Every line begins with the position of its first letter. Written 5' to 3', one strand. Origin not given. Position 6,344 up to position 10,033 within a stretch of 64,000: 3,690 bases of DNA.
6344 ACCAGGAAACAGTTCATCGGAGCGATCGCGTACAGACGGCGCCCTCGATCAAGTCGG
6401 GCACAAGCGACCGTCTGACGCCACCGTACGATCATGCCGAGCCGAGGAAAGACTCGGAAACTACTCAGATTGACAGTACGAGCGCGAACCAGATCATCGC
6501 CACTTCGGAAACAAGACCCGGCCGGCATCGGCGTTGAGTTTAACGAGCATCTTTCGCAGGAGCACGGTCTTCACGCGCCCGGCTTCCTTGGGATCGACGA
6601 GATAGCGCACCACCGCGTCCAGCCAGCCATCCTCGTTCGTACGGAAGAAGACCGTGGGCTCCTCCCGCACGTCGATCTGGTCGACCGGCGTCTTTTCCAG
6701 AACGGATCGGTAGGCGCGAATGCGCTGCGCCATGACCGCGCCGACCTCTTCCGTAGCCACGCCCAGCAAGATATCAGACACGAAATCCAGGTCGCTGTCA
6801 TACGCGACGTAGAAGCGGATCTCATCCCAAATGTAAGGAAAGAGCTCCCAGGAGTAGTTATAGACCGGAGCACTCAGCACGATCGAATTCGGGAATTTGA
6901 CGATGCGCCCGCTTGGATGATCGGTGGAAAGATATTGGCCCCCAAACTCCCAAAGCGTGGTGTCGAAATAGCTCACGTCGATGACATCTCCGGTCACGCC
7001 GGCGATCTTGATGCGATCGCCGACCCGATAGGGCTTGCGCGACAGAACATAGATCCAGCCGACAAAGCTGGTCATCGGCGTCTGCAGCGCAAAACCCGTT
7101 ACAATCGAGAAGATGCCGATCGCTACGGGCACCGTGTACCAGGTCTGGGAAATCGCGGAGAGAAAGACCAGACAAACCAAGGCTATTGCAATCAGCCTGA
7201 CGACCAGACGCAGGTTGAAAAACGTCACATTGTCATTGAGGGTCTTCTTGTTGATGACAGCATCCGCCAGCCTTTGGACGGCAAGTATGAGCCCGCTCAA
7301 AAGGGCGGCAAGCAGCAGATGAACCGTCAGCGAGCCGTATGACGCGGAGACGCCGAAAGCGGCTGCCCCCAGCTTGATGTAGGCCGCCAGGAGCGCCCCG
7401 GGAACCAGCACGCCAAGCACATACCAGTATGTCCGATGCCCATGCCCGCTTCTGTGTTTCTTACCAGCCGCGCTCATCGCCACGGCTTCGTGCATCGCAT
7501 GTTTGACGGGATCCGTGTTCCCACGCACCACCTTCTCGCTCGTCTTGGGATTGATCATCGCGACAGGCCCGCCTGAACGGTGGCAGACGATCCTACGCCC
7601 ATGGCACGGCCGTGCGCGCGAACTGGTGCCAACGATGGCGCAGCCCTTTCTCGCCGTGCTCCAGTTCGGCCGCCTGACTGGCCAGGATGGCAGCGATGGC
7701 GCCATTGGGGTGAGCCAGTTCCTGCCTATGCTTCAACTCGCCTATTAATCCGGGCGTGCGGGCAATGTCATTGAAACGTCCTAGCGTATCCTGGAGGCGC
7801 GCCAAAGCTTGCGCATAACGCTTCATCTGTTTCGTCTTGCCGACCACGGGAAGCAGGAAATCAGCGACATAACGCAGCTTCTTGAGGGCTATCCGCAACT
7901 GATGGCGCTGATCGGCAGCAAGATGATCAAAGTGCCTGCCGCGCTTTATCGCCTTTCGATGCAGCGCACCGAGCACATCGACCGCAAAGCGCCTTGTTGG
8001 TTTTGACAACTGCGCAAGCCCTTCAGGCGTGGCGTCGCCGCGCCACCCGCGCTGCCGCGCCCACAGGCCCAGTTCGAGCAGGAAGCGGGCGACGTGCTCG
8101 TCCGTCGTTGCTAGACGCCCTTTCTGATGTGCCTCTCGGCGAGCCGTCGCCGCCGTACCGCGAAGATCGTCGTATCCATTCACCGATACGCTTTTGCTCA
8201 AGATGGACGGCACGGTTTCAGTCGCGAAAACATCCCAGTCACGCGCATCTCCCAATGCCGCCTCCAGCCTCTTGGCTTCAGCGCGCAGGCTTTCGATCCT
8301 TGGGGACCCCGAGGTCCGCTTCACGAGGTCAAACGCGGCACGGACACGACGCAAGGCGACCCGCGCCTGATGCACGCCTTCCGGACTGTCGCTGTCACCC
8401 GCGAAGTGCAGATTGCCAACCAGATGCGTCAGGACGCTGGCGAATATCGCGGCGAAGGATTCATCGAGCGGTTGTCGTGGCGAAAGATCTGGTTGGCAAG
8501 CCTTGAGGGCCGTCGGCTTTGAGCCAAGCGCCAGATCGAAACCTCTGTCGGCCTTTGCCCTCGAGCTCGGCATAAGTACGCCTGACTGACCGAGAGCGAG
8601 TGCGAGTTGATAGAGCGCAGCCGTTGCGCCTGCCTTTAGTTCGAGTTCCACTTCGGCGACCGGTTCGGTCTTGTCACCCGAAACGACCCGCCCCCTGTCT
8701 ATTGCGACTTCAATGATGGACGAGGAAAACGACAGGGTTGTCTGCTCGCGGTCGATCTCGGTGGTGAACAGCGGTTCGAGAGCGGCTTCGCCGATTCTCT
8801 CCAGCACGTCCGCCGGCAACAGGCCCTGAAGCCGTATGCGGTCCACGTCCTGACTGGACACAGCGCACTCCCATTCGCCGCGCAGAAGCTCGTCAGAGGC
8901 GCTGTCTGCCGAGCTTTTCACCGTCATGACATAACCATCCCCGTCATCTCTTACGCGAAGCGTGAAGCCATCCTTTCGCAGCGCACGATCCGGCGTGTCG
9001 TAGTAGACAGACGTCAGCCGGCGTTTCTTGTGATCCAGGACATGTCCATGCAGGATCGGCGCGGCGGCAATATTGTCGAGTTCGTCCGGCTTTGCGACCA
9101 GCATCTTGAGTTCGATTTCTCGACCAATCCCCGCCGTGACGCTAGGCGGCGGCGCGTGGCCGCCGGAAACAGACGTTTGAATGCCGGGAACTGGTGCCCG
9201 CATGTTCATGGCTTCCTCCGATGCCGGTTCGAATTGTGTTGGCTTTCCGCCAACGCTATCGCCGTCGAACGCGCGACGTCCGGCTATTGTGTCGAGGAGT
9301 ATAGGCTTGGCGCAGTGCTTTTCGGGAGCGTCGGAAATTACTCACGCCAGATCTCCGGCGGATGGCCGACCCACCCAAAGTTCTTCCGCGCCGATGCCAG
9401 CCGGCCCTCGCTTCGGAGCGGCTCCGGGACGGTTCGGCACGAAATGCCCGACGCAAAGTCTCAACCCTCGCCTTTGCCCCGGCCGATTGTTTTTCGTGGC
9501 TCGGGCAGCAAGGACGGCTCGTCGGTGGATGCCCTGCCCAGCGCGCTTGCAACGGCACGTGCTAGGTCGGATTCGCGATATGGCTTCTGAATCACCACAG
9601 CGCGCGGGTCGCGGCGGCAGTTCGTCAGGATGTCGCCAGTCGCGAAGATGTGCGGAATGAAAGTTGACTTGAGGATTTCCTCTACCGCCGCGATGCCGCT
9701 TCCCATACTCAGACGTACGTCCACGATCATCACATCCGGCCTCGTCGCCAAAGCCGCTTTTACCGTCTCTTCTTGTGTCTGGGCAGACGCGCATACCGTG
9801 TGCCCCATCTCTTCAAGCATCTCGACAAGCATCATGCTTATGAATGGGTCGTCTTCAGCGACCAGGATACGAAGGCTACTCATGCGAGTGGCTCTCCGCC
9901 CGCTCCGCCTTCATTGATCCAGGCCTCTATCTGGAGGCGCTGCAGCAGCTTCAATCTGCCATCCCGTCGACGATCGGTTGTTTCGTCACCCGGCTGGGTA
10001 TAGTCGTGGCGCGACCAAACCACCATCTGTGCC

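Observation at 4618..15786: Eight co-oriented copies of an 18-nt motif define a candidate private regulon for a stress/signalling island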

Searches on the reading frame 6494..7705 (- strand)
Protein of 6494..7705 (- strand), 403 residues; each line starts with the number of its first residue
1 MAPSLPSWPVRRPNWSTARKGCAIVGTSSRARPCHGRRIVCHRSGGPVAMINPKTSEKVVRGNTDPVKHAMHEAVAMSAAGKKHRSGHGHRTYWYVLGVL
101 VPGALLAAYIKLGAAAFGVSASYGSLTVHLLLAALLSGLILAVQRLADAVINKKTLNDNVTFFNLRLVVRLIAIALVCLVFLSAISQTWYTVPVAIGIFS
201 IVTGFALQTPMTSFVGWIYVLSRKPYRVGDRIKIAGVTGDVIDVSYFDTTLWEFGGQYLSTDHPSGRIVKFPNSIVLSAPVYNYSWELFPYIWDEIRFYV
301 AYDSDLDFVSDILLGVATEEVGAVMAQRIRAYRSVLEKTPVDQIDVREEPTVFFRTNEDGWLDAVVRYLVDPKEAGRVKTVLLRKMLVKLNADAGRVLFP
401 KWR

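Call 5: search_protein_families(library=pfam, proteins=[window:6494-7705:-], max_evalue=0.01)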
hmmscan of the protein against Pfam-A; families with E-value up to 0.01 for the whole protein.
window:6494-7705:- (403 aa): 1 family
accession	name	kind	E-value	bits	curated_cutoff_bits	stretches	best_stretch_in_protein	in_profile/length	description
PF00924.24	MS_channel_2nd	-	2.1e-11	44.2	20.2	1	211-285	3-67/68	Mechanosensitive ion channel, beta-domain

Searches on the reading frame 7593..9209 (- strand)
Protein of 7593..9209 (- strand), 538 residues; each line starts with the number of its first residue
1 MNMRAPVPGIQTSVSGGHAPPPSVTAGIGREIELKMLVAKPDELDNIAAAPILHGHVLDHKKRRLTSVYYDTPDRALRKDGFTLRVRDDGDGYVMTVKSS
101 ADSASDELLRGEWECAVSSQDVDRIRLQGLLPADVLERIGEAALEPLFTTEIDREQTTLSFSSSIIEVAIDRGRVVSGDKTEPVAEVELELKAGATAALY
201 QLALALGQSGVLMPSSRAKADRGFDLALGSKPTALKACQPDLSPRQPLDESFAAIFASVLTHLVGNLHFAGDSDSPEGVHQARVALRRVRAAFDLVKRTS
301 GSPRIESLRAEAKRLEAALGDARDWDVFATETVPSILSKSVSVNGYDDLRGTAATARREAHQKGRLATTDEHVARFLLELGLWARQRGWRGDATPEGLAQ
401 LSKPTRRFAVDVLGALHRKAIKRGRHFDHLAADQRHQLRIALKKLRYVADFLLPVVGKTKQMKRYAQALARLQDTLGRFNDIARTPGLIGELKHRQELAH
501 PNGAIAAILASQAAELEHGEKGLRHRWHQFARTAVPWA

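Call 5: search_protein_families(library=pfam, proteins=[window:7593-9209:-], max_evalue=0.01)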
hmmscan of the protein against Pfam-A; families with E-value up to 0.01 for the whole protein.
window:7593-9209:- (538 aa): 2 families
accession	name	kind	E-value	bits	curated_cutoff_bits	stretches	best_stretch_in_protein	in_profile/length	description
PF05235.19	CHAD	-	5e-45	154.7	25.6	1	255-483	2-221/228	CHAD domain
PF01928.26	CYTH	-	2.8e-25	89.6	23.2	1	30-211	2-166/179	CYTH domain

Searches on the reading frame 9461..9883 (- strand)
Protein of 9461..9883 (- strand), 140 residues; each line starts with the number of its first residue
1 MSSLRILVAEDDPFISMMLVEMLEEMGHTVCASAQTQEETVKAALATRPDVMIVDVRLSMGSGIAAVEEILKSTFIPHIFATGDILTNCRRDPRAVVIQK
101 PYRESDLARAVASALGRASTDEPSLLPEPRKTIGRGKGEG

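Call 5: search_protein_families(library=pfam, proteins=[window:9461-9883:-], max_evalue=0.01)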
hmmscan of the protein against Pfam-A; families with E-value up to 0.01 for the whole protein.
window:9461-9883:- (140 aa): 1 family
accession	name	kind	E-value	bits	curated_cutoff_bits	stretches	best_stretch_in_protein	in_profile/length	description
PF00072.30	Response_reg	-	1.7e-11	44.7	30.2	1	6-107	1-106/111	Response regulator receiver domain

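Call 61: search_protein_families(library=ncbifam, proteins=[window:9461-9883:-], max_evalue=0.001)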
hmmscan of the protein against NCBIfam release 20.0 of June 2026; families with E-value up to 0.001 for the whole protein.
window:9461-9883:- (140 aa): 43 families (the best 25 are shown)
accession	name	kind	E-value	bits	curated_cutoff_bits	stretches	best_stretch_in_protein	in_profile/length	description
NF006623.1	PRK09191.1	subfamily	3.7e-26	92.4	240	1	4-116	138-253/258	PhyR family response regulator anti-anti-sigma factor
NF009971.0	PRK13435.1-2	subfamily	1e-17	64.3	151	1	5-112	2-110/141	response regulator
NF009973.0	PRK13435.1-4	equivalog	9.6e-11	41.9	158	1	2-116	7-123/154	response regulator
NF001965.0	PRK00742.1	subfamily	1.2e-09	37.9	293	1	2-80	2-81/357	chemotaxis-specific protein-glutamate methyltransferase CheB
NF009206.0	PRK12555.1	subfamily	2.4e-08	33.3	342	1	5-90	2-88/340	chemotaxis-specific protein-glutamate methyltransferase CheB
NF009974.0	PRK13435.1-6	equivalog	5.5e-08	32.6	171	1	3-111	5-115/155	response regulator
NF009972.0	PRK13435.1-3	subfamily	2.1e-07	30.8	119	1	4-109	17-122/146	response regulator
TIGR02956.1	TMAO_torS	equivalog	2.1e-07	29.5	676.5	1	3-122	701-829/967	TMAO reductase system sensor histidine kinase/response regulator TorS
NF041367.1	CheY_Halo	equivalog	3.9e-07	30.4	200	1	6-74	1-68/114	chemotaxis protein CheY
NF046022.1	RespRegCpdRBruc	equivalog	6.1e-07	29.5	180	1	4-115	2-117/120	cell cycle two-component system response regulator CpdR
NF040689.1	MtrAB_MtrA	equivalog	6.6e-07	28.9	300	1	6-111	1-109/219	MtrAB system response regulator MtrA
NF009970.0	PRK13435.1-1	equivalog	6.7e-07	29.4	143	1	5-115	2-112/125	response regulator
NF045717.1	DVU0259_DivK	exception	9.6e-07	29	160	1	5-115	4-116/117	DVU0259 family response regulator domain-containing protein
NF008296.0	PRK11083.1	equivalog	1.4e-06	27.9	273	1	2-82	2-81/228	two-component system response regulator CreB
NF041733.1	resp_reg_CseB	equivalog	2.4e-06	27.1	350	1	5-82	2-78/228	two-component system response regulator CseB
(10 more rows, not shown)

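Call 70: find_encoding_contigs(protein=window:9461-9883:-, flank=2000, max_places=3)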
Protein window:9461-9883:- (140 aa): 1 contig read that carries it; 1 place shown.
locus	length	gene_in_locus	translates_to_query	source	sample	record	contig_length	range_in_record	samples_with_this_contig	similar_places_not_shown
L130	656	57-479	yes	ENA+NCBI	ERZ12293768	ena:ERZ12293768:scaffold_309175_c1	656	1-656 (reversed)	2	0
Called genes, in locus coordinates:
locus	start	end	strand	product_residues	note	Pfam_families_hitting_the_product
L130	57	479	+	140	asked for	PF00072:Response_reg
